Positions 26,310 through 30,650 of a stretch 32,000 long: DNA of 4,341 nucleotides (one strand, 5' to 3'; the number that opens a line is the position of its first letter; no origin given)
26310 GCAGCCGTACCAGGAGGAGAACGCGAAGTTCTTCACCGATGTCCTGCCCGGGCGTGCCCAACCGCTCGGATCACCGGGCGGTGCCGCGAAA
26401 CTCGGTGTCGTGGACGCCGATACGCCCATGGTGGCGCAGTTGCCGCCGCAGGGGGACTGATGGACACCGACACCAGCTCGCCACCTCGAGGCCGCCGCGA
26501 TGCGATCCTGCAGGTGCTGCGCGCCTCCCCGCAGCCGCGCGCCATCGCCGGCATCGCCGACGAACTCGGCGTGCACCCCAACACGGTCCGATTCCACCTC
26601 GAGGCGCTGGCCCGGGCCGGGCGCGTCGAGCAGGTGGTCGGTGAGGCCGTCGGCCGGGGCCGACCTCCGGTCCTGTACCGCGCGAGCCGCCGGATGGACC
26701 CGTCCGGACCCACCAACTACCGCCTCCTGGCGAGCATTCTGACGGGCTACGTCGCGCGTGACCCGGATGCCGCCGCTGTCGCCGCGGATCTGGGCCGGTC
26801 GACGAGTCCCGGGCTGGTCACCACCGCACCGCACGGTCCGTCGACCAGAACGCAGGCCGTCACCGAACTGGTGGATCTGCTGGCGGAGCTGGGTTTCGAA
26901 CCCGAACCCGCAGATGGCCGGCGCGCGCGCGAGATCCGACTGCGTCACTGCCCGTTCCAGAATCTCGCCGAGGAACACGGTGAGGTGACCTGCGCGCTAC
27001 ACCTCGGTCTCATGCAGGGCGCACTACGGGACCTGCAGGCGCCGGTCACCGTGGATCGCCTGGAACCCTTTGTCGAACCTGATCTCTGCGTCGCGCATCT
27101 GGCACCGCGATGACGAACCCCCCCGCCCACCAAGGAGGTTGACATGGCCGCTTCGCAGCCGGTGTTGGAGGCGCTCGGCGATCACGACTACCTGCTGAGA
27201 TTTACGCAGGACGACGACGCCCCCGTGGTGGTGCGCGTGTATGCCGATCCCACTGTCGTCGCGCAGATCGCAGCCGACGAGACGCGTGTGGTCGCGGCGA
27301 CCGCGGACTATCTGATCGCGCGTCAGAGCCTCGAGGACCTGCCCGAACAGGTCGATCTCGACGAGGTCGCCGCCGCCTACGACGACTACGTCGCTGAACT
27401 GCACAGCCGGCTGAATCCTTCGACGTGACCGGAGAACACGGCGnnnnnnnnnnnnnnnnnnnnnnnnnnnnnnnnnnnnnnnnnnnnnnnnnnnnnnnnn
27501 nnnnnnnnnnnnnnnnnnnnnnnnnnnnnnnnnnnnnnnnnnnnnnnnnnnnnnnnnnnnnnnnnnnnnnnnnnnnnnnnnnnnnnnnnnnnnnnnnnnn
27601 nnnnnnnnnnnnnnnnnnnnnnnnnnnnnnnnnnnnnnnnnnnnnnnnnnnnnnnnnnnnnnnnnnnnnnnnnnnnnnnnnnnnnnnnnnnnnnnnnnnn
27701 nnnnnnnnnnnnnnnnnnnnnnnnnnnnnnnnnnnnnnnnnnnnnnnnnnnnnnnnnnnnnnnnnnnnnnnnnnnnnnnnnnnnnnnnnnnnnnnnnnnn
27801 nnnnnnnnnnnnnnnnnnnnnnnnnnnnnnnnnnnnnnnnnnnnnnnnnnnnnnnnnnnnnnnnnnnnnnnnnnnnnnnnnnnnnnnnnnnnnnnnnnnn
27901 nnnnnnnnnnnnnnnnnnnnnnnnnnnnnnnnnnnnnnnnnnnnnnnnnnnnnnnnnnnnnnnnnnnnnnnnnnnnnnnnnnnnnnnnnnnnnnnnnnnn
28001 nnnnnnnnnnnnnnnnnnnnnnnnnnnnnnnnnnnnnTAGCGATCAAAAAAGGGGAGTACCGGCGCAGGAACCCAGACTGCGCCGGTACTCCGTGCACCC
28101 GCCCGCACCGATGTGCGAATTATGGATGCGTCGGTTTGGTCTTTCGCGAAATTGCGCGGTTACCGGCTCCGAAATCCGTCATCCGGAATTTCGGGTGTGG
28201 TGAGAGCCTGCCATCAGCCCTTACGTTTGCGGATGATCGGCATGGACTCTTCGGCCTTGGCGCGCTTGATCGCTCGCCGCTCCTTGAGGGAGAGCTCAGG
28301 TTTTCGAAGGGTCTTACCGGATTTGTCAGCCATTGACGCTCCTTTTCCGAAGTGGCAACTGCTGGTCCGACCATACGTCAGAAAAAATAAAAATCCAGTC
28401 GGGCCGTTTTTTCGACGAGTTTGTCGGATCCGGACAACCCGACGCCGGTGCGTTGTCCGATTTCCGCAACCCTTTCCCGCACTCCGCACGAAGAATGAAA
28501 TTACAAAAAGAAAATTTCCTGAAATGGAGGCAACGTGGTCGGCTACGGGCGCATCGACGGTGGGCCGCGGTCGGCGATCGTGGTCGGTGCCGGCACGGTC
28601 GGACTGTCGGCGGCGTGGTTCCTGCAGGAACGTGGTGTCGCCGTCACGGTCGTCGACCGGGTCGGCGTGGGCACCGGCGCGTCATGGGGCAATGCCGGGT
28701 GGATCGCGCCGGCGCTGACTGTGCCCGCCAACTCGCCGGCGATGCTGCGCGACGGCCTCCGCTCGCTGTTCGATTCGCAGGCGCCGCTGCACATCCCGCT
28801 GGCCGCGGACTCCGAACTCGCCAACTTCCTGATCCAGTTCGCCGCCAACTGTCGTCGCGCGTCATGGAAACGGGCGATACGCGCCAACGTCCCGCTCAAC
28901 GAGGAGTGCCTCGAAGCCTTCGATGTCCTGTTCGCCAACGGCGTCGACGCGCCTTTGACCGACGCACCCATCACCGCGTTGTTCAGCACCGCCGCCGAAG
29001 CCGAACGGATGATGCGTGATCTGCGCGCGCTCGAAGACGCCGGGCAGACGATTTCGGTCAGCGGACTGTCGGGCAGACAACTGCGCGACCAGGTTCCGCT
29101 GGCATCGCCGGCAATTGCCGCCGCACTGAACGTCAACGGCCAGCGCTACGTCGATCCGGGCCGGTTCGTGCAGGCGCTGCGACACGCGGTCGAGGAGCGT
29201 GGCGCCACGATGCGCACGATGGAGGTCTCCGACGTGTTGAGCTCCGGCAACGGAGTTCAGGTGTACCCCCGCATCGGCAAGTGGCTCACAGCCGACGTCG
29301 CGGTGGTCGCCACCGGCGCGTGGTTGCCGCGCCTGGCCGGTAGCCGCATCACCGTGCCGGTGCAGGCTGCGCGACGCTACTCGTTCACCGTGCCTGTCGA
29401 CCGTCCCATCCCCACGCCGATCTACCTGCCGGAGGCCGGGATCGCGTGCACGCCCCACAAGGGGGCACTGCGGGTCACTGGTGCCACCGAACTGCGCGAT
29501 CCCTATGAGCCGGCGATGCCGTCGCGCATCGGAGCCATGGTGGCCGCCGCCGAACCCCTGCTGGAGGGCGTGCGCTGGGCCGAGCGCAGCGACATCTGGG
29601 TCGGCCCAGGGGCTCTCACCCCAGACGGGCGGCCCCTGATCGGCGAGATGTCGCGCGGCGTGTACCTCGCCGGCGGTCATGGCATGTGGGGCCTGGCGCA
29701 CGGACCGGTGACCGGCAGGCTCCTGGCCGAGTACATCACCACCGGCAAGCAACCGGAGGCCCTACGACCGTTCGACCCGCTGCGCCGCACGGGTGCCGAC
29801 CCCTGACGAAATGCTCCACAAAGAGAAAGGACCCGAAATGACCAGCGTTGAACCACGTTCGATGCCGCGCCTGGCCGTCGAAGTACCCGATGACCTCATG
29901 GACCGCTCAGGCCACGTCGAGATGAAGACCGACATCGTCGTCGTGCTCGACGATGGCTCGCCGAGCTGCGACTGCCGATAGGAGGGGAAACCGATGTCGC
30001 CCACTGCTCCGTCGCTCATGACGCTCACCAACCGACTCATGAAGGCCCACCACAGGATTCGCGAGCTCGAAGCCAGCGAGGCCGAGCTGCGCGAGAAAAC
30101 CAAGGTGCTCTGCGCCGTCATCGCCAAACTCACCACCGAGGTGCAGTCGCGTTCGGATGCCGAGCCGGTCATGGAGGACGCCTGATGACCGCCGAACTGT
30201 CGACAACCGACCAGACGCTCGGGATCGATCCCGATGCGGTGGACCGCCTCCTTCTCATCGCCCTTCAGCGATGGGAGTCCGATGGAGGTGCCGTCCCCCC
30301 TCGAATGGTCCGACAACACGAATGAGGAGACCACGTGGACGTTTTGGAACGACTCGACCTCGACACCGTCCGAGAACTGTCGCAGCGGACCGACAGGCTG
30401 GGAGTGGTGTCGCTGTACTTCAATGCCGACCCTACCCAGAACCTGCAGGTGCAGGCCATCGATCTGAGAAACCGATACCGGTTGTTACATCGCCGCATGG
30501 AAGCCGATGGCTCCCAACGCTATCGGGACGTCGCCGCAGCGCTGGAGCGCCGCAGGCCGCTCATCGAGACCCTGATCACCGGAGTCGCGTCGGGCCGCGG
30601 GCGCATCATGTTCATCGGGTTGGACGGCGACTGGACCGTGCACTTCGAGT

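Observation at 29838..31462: Three translationally coupled micro-ORFs feeding into an eRF1/Pelota-like (Rv2629-type) gene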

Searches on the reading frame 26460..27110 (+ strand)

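Call 81: search_protein_families(library=pfam, proteins=[window:26460-27110:+], max_evalue=0.01)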
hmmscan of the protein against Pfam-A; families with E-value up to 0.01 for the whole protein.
window:26460-27110:+ (217 aa): 8 families
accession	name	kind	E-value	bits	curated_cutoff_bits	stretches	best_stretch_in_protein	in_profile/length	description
PF12840.13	HTH_20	-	1.4e-09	38.2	27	1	15-54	8-46/51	Helix-turn-helix domain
PF09339.16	HTH_IclR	-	2.9e-05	24.2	22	1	15-58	7-50/52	IclR helix-turn-helix domain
PF01022.26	HTH_5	-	0.0001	22.6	22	1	15-56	6-45/47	Bacterial regulatory protein, arsR family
PF08279.18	HTH_11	-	0.00037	20.7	25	1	12-57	1-47/55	HTH domain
PF24033.1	DUF7342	-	0.00038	20.9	31.6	1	12-59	3-50/150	Family of unknown function (DUF7342)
PF01726.22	LexA_DNA_bind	-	0.00058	20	23.7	1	25-61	24-61/65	LexA DNA binding domain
PF13556.12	HTH_30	-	0.0043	17.3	27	0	29-50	15-36/59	PucR C-terminal helix-turn-helix domain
PF22798.2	DUF5817_CT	-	0.0098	16.2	29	0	23-57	12-46/54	DUF5817, C-terminal domain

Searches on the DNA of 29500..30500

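Call 76: search_rna_families(source=window, start=29500, end=30500, threshold=evalue, max_evalue=1)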
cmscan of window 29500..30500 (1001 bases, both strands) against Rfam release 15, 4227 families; matches with E-value up to 1: 1.
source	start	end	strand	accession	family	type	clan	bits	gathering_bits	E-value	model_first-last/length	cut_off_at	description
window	29918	29966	+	RF01144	sR17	Gene; snRNA; snoRNA; CD-box;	-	15.3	36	0.83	1-55/55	no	Small nucleolar RNA sR17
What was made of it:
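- Tried and rejected: Nothing significant in 29500-30500 (call 76).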

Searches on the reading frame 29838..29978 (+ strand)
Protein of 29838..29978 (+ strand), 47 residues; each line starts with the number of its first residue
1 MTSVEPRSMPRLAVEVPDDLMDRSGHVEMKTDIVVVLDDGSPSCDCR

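Call 5: search_protein_families(library=pfam, proteins=[window:29838-29978:+], max_evalue=1)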
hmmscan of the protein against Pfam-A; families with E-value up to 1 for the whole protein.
window:29838-29978:+ (47 aa): 0 families

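Call 6: search_protein_families(library=ncbifam, proteins=[window:29838-29978:+], max_evalue=1)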
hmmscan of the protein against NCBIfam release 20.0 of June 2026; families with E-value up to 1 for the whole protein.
window:29838-29978:+ (47 aa): 0 families

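Call 77: search_protein_families(library=padloc, proteins=[window:29838-29978:+], max_evalue=0.1)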
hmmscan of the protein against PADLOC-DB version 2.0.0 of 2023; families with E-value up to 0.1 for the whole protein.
window:29838-29978:+ (47 aa): 0 families

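Call 84: list_cluster_members(proteins=[window:29838-29978:+, window:29994-30182:+, window:30185-30322:+, P0122, L002:2506-2646:+, L002:2851-2988:+])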
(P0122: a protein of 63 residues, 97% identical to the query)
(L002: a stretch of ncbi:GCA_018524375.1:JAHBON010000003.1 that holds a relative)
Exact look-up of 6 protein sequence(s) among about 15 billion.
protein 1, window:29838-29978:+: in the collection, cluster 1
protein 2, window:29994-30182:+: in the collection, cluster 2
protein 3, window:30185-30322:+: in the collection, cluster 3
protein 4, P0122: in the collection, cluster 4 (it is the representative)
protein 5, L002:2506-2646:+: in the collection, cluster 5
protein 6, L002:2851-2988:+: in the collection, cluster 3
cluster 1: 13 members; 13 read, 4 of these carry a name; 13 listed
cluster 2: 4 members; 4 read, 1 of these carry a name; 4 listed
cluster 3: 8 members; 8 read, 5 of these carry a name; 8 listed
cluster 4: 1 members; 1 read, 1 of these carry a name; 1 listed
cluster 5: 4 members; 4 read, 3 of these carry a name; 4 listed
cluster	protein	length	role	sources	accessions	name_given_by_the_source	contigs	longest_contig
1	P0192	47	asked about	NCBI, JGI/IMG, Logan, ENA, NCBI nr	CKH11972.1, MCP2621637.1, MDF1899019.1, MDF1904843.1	hypothetical protein [Mycolicibacterium smegmatis]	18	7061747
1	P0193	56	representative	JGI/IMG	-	-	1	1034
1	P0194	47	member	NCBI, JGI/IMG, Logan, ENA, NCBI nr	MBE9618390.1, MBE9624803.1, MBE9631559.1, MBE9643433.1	hypothetical protein [Mycolicibacterium smegmatis]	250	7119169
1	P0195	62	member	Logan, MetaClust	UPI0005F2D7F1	status=active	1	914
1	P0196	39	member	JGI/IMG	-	hypothetical protein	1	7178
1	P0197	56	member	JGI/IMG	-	-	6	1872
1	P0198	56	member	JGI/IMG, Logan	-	-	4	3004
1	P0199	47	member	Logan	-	-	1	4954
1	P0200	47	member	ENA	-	-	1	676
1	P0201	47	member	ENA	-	-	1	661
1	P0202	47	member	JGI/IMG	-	-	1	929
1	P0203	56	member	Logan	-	-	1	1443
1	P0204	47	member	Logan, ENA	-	-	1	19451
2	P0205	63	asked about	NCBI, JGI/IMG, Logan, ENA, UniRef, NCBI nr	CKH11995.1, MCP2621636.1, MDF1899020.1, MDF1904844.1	hypothetical protein [Mycolicibacterium smegmatis] | hypothetical protein n=1 Tax=Mycolicibacterium smegmatis TaxID=1772 RepID=UPI0005D806A6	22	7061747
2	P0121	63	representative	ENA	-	-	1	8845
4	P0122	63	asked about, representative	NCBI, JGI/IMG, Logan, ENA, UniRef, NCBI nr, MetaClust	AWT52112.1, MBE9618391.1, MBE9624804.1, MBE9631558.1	hypothetical protein [Mycolicibacterium smegmatis] | Uncharacterized protein n=2 Tax=Mycolicibacterium smegmatis TaxID=1772 ... | status=active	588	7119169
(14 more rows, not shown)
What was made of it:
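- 29838..29981 (+): Micro-ORF m1 (47 aa). It is a probable, heavily deleted remnant of the first GreA/GreB-like gene of the ancestral cluster. Annotated as a hypothetical protein in NCBI M. smegmatis records (call 84).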
